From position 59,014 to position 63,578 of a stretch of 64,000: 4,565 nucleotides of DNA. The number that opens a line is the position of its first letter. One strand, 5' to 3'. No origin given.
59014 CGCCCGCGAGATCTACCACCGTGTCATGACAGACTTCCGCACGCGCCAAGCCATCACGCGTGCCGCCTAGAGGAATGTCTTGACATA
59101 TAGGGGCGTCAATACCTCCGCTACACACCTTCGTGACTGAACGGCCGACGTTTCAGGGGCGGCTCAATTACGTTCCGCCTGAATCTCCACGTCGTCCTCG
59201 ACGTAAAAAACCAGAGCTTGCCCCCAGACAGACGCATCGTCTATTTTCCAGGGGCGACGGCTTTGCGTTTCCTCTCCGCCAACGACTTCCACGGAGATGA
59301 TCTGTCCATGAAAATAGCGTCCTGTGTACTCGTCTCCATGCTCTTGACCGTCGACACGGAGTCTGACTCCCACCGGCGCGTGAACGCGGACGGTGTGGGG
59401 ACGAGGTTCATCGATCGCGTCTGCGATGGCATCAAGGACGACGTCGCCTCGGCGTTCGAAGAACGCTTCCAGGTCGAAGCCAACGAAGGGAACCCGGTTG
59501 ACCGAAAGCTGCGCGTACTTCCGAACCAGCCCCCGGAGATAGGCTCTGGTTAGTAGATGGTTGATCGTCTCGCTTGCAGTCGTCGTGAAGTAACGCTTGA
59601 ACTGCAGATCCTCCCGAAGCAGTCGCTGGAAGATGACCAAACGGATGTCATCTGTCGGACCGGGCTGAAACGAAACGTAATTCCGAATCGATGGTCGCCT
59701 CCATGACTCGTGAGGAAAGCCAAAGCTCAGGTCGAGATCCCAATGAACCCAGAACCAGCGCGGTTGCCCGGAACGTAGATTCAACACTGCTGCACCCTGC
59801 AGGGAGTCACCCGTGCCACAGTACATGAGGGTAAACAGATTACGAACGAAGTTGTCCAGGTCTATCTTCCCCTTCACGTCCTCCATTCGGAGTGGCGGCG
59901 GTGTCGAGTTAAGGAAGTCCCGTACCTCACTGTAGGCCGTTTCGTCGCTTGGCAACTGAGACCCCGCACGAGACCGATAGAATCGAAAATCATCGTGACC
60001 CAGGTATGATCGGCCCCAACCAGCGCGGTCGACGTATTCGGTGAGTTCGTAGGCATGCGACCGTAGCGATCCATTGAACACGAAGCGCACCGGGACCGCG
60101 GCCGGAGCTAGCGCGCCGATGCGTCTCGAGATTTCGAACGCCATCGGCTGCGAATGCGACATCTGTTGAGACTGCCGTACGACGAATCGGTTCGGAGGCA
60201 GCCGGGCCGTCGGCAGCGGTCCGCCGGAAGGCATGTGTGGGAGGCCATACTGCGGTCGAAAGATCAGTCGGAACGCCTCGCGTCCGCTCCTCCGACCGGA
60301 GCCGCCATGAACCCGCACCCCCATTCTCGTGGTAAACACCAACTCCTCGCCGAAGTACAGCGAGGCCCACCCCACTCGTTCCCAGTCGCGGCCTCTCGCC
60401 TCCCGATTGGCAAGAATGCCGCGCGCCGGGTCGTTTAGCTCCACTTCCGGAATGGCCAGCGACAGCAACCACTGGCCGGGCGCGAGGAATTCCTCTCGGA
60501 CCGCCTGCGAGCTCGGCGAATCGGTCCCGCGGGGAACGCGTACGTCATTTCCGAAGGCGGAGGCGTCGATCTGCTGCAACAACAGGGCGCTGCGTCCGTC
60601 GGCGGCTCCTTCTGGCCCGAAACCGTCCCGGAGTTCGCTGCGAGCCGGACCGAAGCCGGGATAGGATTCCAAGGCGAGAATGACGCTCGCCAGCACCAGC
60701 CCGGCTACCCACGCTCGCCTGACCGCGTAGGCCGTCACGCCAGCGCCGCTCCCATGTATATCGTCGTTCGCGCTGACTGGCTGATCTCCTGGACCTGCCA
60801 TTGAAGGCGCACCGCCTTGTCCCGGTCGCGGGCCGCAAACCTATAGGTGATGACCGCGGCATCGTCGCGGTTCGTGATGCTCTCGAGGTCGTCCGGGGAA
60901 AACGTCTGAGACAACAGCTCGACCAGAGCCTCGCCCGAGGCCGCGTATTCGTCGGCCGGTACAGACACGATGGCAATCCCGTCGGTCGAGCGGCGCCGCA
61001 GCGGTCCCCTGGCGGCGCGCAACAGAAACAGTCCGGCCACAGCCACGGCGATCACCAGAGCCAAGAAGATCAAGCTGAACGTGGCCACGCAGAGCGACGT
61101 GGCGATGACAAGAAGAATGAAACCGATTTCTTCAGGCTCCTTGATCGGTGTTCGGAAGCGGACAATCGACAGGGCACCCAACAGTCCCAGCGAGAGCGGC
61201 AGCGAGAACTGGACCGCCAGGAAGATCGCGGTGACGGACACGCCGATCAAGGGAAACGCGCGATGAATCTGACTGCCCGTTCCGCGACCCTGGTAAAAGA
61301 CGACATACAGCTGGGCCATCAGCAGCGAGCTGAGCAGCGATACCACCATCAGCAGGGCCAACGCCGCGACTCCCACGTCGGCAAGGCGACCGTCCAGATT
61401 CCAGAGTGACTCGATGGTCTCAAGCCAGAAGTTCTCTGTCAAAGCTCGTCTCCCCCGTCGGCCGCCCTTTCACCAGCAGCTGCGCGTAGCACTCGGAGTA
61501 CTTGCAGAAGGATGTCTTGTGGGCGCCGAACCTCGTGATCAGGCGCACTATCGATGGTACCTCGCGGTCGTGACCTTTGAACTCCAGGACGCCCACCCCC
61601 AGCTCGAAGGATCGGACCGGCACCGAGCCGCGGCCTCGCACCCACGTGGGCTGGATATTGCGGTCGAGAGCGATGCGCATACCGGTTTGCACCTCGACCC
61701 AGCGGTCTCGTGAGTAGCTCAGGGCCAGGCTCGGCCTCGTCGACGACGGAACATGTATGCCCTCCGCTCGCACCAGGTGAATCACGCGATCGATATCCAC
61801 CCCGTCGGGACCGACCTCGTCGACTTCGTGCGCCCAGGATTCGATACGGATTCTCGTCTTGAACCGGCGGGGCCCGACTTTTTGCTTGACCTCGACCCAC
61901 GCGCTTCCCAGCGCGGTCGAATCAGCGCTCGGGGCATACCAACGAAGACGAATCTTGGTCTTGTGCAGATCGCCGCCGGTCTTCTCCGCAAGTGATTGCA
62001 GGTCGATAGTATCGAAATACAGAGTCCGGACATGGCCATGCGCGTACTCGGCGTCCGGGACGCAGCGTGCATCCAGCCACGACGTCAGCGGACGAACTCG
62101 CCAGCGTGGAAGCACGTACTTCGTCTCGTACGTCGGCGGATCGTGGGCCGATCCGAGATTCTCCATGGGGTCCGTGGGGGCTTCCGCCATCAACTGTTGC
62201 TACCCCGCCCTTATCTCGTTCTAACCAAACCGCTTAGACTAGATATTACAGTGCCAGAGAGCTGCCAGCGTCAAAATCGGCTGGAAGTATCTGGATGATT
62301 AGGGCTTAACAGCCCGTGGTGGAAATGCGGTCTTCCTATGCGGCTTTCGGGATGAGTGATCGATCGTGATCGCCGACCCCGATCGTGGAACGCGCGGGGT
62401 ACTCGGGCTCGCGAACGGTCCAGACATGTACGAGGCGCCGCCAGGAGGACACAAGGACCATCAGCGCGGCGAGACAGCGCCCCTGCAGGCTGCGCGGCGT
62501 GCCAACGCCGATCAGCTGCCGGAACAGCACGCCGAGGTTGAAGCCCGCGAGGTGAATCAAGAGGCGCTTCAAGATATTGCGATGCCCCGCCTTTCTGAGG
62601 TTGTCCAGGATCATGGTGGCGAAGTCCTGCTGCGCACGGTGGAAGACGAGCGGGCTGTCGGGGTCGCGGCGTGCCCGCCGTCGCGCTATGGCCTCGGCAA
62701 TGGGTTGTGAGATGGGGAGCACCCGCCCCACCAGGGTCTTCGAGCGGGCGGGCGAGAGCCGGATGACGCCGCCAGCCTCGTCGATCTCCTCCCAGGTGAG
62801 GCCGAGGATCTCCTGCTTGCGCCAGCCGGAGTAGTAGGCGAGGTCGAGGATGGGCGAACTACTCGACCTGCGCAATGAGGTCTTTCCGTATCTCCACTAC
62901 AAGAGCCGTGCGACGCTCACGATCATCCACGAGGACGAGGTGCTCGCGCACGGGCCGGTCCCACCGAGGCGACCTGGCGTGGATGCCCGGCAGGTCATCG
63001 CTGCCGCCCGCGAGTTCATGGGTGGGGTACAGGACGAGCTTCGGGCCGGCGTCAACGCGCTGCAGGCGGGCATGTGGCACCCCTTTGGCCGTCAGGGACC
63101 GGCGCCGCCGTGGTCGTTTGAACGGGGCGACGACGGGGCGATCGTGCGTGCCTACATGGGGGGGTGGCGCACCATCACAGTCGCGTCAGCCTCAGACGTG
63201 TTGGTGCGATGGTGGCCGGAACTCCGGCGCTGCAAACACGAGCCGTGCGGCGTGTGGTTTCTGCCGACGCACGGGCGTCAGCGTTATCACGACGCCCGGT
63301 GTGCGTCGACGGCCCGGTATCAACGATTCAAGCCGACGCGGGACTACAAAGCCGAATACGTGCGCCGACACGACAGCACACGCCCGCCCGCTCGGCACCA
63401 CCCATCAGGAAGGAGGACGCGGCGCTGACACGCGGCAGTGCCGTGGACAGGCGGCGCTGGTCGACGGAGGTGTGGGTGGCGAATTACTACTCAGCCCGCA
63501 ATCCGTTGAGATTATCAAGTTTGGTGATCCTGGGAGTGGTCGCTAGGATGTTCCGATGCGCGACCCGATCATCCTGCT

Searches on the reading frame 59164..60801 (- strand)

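Call 30: search_protein_families(library=pfam, max_evalue=0.001, proteins=[window:59164-60801:-])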
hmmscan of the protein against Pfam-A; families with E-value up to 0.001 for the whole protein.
window:59164-60801:- (545 aa): 1 family
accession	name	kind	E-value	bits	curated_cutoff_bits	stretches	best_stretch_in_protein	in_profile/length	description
PF08757.17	CotH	-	5.1e-12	46.4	23.8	1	281-431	136-282/322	CotH kinase protein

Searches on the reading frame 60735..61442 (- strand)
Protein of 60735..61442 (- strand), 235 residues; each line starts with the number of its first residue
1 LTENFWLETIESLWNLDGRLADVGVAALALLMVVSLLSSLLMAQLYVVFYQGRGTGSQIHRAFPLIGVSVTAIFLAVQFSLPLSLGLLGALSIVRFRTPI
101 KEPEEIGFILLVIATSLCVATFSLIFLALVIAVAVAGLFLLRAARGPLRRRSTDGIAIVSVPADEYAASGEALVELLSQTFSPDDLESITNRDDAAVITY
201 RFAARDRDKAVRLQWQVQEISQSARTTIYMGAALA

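Call 30: search_protein_families(library=pfam, max_evalue=0.001, proteins=[window:60735-61442:-])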
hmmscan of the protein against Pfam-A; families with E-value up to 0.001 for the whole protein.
window:60735-61442:- (235 aa): 1 family
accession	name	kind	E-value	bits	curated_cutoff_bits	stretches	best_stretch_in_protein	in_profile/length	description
PF16316.10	DUF4956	-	6e-13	49.3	30.6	1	42-198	5-165/169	Domain of unknown function (DUF4956)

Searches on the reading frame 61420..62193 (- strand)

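Call 30: search_protein_families(library=pfam, max_evalue=0.001, proteins=[window:61420-62193:-])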
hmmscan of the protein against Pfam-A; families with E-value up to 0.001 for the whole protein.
window:61420-62193:- (257 aa): 1 family
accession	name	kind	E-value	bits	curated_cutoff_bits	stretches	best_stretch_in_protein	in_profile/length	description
PF09359.15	VTC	-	4.1e-21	76.1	23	1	22-239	3-234/235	VTC domain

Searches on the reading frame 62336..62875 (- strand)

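Call 74: search_protein_families(library=pfam, max_evalue=0.01, proteins=[window:62336-62875:-])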
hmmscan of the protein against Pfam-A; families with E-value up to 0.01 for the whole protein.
window:62336-62875:- (179 aa): 1 family
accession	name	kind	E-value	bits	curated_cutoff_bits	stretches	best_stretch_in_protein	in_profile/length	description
PF00589.27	Phage_integrase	-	4.1e-09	36.9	27.1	1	9-95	27-120/172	Phage integrase family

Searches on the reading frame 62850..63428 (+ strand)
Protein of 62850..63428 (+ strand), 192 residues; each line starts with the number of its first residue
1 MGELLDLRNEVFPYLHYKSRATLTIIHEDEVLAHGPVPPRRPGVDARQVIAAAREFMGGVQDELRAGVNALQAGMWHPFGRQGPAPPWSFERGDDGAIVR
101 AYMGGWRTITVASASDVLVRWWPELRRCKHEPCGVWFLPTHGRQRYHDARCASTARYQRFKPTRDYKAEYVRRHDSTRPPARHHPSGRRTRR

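Call 74: search_protein_families(library=pfam, max_evalue=0.01, proteins=[window:62850-63428:+])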
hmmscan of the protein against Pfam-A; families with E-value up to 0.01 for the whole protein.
window:62850-63428:+ (192 aa): 1 family
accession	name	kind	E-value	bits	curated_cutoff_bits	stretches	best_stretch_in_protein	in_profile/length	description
PF11706.13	zf-CGNR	-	1.1e-05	25.5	24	1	125-160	2-40/44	CGNR zinc finger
